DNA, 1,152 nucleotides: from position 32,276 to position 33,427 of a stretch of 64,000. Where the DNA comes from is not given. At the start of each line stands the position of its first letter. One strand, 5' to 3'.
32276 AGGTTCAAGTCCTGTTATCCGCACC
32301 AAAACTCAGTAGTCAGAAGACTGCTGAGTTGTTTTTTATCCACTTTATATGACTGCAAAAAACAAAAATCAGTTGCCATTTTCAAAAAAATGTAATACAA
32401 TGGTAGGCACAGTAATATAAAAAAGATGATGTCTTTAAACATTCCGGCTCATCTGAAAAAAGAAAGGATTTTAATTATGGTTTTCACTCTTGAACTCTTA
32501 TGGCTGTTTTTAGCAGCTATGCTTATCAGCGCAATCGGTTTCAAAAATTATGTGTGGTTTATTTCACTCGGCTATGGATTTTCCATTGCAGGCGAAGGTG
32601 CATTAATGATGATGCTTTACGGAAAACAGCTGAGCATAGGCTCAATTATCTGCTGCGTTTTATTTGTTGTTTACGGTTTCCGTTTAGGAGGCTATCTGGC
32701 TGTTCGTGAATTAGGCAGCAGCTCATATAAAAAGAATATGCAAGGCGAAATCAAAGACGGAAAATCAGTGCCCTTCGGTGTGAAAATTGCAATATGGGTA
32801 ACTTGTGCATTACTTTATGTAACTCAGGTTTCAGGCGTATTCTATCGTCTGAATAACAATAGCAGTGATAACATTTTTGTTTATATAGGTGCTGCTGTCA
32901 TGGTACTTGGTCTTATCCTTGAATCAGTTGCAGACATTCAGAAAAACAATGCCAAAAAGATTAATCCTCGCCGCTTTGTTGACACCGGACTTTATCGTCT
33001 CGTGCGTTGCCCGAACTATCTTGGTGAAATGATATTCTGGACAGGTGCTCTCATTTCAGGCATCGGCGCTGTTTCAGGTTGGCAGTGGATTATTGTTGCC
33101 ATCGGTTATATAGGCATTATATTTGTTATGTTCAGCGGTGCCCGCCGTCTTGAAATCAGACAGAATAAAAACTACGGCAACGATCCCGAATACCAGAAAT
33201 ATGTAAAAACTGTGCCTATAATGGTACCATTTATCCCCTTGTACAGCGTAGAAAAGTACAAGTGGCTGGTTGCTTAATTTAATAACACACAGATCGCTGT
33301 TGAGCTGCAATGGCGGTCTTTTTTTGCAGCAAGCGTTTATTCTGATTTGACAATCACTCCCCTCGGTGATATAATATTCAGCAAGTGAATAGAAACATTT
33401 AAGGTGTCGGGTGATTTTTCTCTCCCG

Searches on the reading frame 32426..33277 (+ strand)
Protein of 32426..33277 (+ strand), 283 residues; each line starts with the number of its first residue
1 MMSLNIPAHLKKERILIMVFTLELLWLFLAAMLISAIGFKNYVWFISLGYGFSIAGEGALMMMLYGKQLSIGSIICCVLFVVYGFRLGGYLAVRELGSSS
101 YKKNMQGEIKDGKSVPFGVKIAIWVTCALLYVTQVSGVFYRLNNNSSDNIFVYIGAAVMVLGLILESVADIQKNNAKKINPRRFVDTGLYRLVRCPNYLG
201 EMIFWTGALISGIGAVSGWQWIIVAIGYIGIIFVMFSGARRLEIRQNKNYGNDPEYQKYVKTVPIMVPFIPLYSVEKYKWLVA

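Call 67: search_protein_families(library=pfam, proteins=[window:32426-33277:+], max_evalue=0.00001)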
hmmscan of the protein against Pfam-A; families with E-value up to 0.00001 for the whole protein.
window:32426-33277:+ (283 aa): 2 families
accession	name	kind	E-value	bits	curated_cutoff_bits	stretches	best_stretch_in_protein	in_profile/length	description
PF06966.17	DUF1295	-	1e-29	104.1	20.4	1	59-263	26-235/235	Protein of unknown function (DUF1295)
PF02544.21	Steroid_dh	-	3.9e-06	27.4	22.6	1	140-270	29-149/150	3-oxo-5-alpha-steroid 4-dehydrogenase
